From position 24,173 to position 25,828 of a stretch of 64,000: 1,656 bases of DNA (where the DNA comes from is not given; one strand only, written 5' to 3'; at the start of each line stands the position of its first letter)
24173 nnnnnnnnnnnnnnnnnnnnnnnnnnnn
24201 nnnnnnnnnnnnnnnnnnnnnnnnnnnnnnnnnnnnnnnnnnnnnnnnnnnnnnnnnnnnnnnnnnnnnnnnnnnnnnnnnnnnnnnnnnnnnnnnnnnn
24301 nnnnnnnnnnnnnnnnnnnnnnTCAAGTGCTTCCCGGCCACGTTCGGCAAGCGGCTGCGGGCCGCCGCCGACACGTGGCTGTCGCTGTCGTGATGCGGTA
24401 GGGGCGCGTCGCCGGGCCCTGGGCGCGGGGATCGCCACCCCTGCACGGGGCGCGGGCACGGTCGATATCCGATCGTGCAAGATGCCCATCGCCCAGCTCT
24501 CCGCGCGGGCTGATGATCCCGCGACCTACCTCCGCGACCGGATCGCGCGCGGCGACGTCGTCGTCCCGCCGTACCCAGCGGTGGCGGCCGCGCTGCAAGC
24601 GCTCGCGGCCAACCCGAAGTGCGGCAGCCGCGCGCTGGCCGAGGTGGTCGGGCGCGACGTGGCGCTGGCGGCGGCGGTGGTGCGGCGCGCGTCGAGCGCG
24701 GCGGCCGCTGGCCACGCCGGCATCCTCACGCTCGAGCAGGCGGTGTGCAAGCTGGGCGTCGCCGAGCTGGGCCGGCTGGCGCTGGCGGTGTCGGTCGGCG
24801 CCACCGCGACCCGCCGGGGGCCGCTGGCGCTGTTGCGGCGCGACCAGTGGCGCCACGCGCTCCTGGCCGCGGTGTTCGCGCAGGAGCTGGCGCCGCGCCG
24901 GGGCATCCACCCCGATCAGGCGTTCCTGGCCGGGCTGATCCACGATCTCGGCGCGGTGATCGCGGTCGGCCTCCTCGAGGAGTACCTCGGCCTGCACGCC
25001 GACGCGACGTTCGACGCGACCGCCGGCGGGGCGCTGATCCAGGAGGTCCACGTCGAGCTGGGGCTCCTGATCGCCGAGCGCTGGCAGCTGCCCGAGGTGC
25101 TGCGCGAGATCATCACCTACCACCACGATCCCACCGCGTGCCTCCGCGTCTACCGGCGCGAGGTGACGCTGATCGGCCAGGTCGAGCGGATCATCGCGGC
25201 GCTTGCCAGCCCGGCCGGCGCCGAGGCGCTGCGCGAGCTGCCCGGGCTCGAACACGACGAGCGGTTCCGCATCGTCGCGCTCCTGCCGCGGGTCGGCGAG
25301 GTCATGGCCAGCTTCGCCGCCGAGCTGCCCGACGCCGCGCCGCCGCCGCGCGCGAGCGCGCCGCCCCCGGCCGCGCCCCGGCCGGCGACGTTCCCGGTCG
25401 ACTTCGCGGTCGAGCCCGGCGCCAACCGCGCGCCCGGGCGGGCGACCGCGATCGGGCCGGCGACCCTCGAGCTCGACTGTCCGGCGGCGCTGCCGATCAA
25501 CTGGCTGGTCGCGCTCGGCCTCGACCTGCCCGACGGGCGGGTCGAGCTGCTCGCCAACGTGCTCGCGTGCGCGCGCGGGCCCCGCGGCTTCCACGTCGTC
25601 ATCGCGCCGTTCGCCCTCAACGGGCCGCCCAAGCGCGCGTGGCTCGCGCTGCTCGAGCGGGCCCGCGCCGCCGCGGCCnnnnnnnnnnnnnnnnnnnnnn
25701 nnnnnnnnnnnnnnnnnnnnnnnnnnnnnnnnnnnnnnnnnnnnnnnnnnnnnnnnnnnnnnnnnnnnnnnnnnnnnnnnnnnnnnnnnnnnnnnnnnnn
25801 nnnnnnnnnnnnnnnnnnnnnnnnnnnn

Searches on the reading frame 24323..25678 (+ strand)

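Call 47: search_protein_families(library=pfam, proteins=[window:24323-25678:+], max_evalue=0.0001)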
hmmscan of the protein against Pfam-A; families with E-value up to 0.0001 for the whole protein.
window:24323-25678:+ (452 aa): 2 families
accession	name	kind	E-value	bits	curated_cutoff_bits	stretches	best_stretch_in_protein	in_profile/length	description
PF08668.18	HDOD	-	1.9e-37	129.1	22.9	1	82-270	2-196/196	HDOD domain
PF01966.28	HD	-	1e-06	29.4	22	1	177-271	3-89/116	HD domain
